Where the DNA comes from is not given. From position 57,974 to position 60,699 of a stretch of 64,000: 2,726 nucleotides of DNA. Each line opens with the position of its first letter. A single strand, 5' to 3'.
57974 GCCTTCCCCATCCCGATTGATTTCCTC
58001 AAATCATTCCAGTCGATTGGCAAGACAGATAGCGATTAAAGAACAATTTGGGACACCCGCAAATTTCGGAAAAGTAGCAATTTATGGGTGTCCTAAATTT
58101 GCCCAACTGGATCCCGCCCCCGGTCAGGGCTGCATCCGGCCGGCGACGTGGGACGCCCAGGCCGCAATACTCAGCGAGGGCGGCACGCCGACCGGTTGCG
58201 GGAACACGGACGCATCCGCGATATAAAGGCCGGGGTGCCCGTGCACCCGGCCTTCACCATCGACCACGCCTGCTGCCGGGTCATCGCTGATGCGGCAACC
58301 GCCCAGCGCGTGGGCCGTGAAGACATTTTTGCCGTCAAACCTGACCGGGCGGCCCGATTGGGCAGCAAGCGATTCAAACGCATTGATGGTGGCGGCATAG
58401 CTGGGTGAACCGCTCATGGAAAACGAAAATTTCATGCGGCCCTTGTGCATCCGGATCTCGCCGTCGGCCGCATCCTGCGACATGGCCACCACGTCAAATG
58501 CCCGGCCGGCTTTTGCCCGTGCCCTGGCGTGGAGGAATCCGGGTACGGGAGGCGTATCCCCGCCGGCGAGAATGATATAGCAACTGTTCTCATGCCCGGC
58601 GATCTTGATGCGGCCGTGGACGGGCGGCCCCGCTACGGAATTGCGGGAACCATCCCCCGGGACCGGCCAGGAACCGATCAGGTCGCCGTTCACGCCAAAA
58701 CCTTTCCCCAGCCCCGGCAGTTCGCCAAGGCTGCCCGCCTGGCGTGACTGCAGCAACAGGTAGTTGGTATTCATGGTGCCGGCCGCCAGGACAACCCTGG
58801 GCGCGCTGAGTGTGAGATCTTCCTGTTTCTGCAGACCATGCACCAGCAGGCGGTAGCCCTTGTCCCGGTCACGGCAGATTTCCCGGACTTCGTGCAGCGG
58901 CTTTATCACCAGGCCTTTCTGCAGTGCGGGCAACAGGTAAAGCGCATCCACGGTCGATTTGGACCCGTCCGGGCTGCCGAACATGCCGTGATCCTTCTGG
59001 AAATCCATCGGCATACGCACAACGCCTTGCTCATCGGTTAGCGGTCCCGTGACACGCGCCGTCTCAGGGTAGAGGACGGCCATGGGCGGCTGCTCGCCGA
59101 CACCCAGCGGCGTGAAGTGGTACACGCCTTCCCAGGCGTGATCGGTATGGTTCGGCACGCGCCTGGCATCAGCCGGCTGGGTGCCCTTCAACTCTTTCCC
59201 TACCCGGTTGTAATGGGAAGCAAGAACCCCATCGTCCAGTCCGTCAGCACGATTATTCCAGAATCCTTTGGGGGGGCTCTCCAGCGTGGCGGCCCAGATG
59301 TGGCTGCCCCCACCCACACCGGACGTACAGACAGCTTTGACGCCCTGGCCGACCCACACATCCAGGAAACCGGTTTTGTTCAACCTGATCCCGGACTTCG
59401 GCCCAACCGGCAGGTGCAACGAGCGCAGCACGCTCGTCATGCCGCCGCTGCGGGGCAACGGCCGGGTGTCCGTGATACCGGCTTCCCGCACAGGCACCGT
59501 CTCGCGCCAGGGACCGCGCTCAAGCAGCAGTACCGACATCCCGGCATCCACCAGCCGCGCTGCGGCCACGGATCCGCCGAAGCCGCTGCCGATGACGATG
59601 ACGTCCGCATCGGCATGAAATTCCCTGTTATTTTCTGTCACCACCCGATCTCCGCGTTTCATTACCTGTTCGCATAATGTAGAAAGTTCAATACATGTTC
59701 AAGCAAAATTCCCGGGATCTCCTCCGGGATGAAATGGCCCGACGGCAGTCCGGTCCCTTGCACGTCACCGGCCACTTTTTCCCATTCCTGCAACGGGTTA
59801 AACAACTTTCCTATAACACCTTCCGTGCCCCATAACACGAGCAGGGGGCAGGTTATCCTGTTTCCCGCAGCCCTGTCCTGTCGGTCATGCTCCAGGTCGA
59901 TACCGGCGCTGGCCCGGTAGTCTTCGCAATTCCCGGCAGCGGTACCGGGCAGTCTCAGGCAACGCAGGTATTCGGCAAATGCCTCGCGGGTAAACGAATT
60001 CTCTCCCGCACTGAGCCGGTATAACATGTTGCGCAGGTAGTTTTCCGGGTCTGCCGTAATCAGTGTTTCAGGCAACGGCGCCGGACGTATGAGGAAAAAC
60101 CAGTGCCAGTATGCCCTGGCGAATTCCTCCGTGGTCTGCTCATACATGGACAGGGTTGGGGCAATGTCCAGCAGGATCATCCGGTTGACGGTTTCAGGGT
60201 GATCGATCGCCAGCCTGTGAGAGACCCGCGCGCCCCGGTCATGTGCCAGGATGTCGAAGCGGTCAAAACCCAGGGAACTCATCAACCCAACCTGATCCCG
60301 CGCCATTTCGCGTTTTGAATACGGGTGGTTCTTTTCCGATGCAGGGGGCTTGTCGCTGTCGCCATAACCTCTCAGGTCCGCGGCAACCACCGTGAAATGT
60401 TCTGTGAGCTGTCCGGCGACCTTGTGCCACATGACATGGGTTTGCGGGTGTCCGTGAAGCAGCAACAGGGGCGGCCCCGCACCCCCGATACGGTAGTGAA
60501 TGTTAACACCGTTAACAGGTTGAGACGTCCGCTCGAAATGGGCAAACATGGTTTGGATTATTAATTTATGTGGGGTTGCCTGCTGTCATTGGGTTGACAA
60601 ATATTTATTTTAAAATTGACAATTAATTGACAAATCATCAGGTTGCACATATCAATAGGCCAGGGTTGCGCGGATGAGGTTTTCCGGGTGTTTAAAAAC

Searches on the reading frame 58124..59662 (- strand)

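Call 6: search_protein_families(library=pfam, proteins=[window:58124-59662:-], max_evalue=0.1)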
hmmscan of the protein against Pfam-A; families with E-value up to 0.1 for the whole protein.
window:58124-59662:- (512 aa): 10 families
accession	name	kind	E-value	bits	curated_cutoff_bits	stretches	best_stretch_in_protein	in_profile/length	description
PF05199.19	GMC_oxred_C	-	1.7e-17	64.7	24.6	1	441-503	76-139/139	GMC oxidoreductase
PF01266.30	DAO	-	3.8e-06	27.1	27.9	1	20-51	1-32/353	FAD dependent oxidoreductase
PF00890.30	FAD_binding_2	-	4.3e-06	26.6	20.4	1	20-51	1-32/414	FAD binding domain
PF13450.12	NAD_binding_8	-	1.3e-05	25.8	21.9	1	23-50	1-28/68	NAD(P)-binding Rossmann-like domain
PF00732.25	GMC_oxred_N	-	2e-05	24.9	23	1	226-306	117-200/218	GMC oxidoreductase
PF07992.20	Pyr_redox_2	-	0.00014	21.8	26.1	1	20-50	2-32/291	Pyridine nucleotide-disulphide oxidoreductase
PF01134.28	GIDA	-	0.00016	21.3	22.1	1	20-47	1-28/391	Glucose inhibited division protein A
PF12831.13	FAD_oxidored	-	0.00022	21.1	27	1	20-52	1-33/416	FAD dependent oxidoreductase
PF01494.25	FAD_binding_3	-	0.00046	20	22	1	18-66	1-47/349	FAD binding domain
PF03486.20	HI0933_like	-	0.0011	18.9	50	0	20-50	2-32/244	HI0933-like protein Rossmann domain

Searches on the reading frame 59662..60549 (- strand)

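Call 6: search_protein_families(library=pfam, proteins=[window:59662-60549:-], max_evalue=0.1)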
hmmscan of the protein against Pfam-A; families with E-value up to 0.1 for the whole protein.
window:59662-60549:- (295 aa): 4 families
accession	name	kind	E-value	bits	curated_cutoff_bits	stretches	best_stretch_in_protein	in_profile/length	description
PF00561.26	Abhydrolase_1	-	1e-27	97.8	25.8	1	26-244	1-210/245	alpha/beta hydrolase fold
PF12697.13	Abhydrolase_6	-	5e-13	50.6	26.3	1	28-276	1-208/217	Alpha/beta hydrolase family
PF12146.15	Hydrolase_4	-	4.8e-05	23.2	27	1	28-141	7-120/239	Serine aminopeptidase, S33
PF03096.20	Ndr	-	0.014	14.6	23.3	1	44-144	48-148/283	Ndr family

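Call 25: search_protein_families(library=ncbifam, proteins=[window:59662-60549:-], max_evalue=0.1)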
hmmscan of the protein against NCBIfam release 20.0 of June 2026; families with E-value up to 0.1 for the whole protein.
window:59662-60549:- (295 aa): 27 families (the best 25 are shown)
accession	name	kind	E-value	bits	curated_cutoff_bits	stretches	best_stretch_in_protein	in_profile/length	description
NF002938.0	PRK03592.1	equivalog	1.3e-18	67.4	241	1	5-146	10-142/298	haloalkane dehalogenase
NF004514.1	PRK05855.1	equivalog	3.8e-17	62.1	455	1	24-108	21-103/578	SDR family oxidoreductase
NF011457.0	PRK14875.1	equivalog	3e-16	59.3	307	1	12-127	117-229/372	acetoin dehydrogenase dihydrolipoyllysine-residue acetyltransferase subunit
NF050089.1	i_nPHAscl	equivalog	3.3e-16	59.2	300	1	13-132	5-120/288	intracellular short-chain-length polyhydroxyalkanoate depolymerase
NF051488.1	bifunc_PcaDC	exception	5.5e-16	58.7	390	1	17-135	2-117/375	bifunctional 3-oxoadipate enol-lactonase/4-carboxymuconolactone decarboxylase PcaDC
NF045632.1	hydroxlase_HsaD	equivalog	4.3e-14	52.1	400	1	12-137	19-146/290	4,5:9,10-diseco-3-hydroxy-5,9,17-trioxoandrosta-1(10),2-diene-4-oate hydrolase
TIGR02427.1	protocat_pcaD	equivalog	5e-14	52.3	255.85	1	17-134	2-117/251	3-oxoadipate enol-lactonase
NF002043.0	PRK00870.1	subfamily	2.9e-13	49.9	265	1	15-289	34-297/302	haloalkane dehalogenase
TIGR03056.1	bchO_mg_che_rel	equivalog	9.2e-12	44.5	172.55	1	23-137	24-134/278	alpha/beta fold hydrolase BchO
NF002873.0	PRK03204.1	equivalog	1.3e-11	44.4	466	1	16-126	25-131/286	haloalkane dehalogenase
TIGR03695.1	menH_SHCHC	equivalog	3.8e-11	42.9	208.55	1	26-138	3-113/252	2-succinyl-6-hydroxy-2,4-cyclohexadiene-1-carboxylate synthase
NF051487.1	bifunc_PcaCD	exception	7.1e-11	41.8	430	1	25-142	172-281/413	bifunctional 4-carboxymuconolactone decarboxylase/3-oxoadipate enol-lactonase PcaCD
TIGR03611.1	RutD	equivalog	1e-09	38.2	238.5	1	29-127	17-111/258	pyrimidine utilization protein D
TIGR01738.1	bioH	equivalog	5.3e-09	36.1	206.95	1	26-138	5-107/245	pimeloyl-ACP methyl ester esterase BioH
NF007954.0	PRK10673.1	equivalog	4.2e-08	32.8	399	1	27-132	18-117/255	esterase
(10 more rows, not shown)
